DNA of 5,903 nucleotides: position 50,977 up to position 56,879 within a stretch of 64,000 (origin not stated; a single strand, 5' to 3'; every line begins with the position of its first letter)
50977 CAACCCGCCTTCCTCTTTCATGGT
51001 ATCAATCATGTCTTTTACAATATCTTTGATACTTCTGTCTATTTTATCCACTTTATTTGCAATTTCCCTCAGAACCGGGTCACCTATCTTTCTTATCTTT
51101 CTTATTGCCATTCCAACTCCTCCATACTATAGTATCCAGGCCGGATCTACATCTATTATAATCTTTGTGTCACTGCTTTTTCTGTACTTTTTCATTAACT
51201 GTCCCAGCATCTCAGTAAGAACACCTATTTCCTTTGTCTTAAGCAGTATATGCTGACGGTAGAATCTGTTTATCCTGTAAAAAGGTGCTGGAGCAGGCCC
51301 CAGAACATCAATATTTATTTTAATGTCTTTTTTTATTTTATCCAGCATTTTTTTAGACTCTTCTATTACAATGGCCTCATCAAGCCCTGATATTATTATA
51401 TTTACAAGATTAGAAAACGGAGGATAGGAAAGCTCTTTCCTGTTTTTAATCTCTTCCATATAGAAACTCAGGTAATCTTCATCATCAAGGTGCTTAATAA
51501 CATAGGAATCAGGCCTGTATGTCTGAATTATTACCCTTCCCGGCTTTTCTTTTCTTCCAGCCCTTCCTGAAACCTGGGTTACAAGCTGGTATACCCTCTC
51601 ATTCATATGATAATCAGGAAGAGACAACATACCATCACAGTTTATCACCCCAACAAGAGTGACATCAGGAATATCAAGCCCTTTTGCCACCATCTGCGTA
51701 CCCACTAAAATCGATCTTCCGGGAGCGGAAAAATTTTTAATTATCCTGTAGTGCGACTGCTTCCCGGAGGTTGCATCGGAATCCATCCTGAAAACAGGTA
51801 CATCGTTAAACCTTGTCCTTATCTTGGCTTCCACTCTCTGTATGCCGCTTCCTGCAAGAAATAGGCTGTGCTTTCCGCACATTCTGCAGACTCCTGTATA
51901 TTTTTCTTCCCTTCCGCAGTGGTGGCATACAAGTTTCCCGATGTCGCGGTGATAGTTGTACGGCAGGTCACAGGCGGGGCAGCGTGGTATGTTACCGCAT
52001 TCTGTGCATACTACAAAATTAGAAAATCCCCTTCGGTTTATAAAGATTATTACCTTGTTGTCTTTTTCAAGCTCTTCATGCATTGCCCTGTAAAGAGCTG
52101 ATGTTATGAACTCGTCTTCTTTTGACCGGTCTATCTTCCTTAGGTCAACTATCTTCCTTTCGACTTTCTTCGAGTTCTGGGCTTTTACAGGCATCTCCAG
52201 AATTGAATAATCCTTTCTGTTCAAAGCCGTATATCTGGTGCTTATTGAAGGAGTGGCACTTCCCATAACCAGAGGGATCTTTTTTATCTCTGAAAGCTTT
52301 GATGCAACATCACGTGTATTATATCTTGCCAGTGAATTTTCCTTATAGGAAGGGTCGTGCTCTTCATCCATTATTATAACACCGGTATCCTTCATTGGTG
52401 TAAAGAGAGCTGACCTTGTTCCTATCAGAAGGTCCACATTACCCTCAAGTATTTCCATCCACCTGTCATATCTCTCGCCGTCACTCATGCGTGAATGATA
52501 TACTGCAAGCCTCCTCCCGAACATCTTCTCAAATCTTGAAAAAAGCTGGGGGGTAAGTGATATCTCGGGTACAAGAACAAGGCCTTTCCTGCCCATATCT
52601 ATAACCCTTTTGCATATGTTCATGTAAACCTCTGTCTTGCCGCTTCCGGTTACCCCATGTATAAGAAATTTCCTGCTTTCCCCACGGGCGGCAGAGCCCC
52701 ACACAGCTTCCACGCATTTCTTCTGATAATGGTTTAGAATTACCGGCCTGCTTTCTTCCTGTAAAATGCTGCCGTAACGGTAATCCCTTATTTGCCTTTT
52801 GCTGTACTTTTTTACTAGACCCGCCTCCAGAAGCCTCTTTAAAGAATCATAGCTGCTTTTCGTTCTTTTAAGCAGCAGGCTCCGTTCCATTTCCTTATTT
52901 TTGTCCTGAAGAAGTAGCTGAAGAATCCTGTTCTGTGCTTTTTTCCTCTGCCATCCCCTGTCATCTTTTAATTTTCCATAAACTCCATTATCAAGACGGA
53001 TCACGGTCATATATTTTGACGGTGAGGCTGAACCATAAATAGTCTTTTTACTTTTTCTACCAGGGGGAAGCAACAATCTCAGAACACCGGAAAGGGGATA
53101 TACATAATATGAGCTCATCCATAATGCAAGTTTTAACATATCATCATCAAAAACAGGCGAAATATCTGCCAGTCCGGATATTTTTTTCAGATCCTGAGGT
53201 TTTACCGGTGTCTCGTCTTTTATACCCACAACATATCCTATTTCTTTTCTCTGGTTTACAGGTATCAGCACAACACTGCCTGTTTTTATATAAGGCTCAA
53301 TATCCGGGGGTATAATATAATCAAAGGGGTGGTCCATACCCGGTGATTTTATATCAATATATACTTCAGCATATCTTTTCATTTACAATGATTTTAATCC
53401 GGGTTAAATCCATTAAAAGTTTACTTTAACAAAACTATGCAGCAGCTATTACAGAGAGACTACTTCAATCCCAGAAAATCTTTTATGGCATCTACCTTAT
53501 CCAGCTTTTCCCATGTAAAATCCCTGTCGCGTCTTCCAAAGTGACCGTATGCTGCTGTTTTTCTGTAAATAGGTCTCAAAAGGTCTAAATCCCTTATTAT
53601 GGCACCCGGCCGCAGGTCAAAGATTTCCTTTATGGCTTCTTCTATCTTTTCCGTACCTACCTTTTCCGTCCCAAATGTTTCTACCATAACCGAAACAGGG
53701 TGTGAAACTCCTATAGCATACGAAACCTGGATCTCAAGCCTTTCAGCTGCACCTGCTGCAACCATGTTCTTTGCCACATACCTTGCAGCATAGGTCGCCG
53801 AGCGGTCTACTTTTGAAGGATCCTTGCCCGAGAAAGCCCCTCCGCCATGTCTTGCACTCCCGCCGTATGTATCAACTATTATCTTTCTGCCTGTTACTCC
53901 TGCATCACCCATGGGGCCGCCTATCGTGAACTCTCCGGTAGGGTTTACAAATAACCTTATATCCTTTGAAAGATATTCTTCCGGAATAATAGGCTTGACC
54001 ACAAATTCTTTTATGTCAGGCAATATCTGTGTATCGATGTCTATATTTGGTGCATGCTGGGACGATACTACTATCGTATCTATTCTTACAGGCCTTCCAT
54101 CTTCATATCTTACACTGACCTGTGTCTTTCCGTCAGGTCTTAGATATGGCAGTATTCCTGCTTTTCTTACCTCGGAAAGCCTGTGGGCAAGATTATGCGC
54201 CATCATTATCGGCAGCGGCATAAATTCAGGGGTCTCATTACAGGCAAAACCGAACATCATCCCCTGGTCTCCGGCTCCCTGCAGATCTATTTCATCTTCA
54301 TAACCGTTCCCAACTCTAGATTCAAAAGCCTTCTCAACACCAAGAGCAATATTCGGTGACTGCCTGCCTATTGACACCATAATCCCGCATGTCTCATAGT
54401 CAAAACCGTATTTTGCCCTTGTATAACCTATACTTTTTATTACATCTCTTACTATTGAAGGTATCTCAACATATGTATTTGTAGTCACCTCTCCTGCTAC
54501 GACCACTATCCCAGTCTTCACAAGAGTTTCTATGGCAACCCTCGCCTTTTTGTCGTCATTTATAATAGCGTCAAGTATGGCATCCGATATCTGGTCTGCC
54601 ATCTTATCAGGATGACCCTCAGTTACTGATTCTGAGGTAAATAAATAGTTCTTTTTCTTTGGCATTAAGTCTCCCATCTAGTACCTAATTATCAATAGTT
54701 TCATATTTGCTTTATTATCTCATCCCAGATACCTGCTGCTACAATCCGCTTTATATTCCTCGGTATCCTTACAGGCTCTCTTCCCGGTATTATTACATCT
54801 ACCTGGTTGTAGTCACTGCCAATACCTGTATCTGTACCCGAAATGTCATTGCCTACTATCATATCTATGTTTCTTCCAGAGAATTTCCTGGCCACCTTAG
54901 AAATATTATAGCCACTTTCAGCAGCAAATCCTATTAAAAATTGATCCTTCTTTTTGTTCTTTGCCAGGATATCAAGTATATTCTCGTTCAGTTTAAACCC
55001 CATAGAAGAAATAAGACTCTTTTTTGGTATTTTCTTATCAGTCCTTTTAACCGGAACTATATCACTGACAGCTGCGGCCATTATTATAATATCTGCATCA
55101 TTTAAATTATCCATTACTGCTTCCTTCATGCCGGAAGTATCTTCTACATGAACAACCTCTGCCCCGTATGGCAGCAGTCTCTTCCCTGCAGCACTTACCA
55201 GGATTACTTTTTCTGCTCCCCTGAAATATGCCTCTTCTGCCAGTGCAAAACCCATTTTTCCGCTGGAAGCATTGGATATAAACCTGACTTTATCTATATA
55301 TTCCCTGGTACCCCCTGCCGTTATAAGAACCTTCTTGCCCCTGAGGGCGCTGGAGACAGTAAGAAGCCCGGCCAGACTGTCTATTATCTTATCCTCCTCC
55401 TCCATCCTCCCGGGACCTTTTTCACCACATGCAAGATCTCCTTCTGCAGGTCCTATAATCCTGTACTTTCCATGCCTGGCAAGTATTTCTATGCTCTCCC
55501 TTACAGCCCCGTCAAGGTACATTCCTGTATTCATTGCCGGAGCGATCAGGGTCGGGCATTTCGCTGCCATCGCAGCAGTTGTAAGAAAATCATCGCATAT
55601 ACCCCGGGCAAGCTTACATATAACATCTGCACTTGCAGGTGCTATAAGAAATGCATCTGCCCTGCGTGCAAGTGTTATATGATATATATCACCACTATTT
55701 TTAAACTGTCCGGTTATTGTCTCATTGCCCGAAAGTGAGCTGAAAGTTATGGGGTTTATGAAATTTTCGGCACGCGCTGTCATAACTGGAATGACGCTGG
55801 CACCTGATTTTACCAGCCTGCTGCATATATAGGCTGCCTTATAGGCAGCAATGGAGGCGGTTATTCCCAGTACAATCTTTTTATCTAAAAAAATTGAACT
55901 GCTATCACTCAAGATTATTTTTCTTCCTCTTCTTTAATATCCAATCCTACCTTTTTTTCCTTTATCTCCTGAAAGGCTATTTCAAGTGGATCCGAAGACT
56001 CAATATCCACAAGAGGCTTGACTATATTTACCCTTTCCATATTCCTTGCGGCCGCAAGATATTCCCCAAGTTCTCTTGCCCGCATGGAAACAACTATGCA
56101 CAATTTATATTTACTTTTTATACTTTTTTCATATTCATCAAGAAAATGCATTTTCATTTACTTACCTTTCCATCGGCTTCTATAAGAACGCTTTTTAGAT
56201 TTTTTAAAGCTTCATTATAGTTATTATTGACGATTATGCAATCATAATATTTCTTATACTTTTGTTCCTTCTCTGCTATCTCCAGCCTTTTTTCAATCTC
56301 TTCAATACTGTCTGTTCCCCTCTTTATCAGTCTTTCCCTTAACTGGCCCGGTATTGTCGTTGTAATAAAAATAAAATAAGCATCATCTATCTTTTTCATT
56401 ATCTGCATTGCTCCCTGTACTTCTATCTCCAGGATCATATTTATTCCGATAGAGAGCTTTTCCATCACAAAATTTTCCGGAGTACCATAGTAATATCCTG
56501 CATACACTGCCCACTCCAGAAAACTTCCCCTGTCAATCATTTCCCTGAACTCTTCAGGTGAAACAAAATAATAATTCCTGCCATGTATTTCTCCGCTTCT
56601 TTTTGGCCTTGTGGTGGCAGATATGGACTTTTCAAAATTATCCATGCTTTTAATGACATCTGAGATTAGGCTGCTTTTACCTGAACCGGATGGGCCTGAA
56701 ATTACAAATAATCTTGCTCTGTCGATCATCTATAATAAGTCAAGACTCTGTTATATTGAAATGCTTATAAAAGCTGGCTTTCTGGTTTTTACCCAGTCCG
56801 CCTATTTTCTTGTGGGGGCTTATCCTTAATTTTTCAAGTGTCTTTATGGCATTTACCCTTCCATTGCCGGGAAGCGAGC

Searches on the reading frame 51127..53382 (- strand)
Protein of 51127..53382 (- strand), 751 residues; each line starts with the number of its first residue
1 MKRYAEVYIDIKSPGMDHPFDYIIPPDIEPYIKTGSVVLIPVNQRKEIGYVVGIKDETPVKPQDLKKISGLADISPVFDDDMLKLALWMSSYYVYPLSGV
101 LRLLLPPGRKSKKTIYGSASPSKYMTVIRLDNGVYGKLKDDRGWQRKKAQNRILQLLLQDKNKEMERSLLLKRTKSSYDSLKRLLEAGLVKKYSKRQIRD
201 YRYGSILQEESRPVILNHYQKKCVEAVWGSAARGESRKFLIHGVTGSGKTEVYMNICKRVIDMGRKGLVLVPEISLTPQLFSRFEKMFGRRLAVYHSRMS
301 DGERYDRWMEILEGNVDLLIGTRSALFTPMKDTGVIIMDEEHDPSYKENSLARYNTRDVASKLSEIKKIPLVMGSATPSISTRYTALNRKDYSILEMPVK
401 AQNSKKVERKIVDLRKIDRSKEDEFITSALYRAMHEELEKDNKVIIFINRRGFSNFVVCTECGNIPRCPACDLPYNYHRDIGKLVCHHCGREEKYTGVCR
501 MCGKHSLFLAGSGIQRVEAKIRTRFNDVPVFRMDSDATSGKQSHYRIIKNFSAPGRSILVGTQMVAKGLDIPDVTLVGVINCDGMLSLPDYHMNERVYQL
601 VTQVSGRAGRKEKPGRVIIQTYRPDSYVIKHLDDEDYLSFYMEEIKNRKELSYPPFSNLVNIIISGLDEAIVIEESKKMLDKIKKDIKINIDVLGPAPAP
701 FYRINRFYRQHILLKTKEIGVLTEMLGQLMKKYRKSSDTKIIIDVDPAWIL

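Call 56: search_protein_families(library=pfam, proteins=[window:51127-53382:-], max_evalue=0.00001)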
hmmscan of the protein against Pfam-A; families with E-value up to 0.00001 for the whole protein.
window:51127-53382:- (751 aa): 6 families
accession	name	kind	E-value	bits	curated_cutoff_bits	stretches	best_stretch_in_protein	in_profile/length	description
PF17764.6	PriA_3primeBD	-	9.5e-24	83.5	22.7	1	6-106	1-96/96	3'DNA-binding domain (3'BD)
PF18074.6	PriA_C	-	2.4e-18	67.2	26.9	1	655-747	1-95/95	Primosomal protein N C-terminal domain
PF00270.35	DEAD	-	2.8e-18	66.6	26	1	219-379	3-161/167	DEAD/DEAH box helicase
PF04851.21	ResIII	-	4.3e-17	62.9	22.5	1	216-378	4-162/164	Type III restriction enzyme, res subunit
PF00271.37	Helicase_C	-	2.3e-11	44.4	23.5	1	516-611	27-109/110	Helicase conserved C-terminal domain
PF18319.7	Zn_ribbon_PriA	-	8.8e-09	35.6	26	1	468-494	1-27/27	PriA DNA helicase Cys-rich region (CRR) domain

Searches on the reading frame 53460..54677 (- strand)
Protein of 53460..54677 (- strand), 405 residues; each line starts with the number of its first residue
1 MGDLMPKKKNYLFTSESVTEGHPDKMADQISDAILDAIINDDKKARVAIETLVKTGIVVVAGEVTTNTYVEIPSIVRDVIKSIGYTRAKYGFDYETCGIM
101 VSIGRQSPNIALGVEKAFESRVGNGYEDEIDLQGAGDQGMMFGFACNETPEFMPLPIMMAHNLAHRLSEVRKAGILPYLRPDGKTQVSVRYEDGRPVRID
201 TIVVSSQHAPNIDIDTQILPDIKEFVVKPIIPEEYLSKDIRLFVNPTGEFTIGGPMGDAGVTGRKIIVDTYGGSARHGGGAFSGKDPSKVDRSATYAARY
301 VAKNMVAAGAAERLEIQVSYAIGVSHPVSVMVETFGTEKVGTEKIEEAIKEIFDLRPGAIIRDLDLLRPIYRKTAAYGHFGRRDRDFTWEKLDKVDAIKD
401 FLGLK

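Call 56: search_protein_families(library=pfam, proteins=[window:53460-54677:-], max_evalue=0.00001)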
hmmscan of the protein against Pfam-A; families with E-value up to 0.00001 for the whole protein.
window:53460-54677:- (405 aa): 3 families
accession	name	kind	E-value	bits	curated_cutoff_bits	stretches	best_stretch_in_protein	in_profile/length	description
PF02773.21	S-AdoMet_synt_C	-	5.2e-68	227.7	25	1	252-391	1-138/138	S-adenosylmethionine synthetase, C-terminal domain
PF02772.21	S-AdoMet_synt_M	-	1.9e-48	164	29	1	133-250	2-120/120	S-adenosylmethionine synthetase, central domain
PF00438.25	S-AdoMet_synt_N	-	2.9e-44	150.1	33.1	1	10-108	1-99/99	S-adenosylmethionine synthetase, N-terminal domain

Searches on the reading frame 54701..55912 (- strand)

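Call 56: search_protein_families(library=pfam, proteins=[window:54701-55912:-], max_evalue=0.00001)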
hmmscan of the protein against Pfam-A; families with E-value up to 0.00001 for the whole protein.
window:54701-55912:- (403 aa): 2 families
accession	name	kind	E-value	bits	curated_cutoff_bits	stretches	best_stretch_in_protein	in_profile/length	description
PF04127.22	DFP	-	6.2e-55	186.3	22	1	190-373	1-185/186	DNA/pantothenate metabolism flavoprotein C-terminal domain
PF02441.25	Flavoprotein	-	8.5e-28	97.4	22.7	1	11-180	1-158/162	Flavoprotein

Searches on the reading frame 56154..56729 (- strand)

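Call 22: search_protein_families(library=pfam, proteins=[window:56154-56729:-], max_evalue=0.001)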
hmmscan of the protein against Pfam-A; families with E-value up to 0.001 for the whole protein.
window:56154-56729:- (191 aa): 3 families
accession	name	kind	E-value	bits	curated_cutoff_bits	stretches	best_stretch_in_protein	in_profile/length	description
PF00625.27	Guanylate_kin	-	6.4e-46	156.8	25.2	1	5-183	2-180/182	Guanylate kinase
PF13476.12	AAA_23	-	9.8e-05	23.5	27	0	6-22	20-36/201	AAA domain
PF03193.22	RsgA_GTPase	-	0.00013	22.3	30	0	6-39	107-140/174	RsgA GTPase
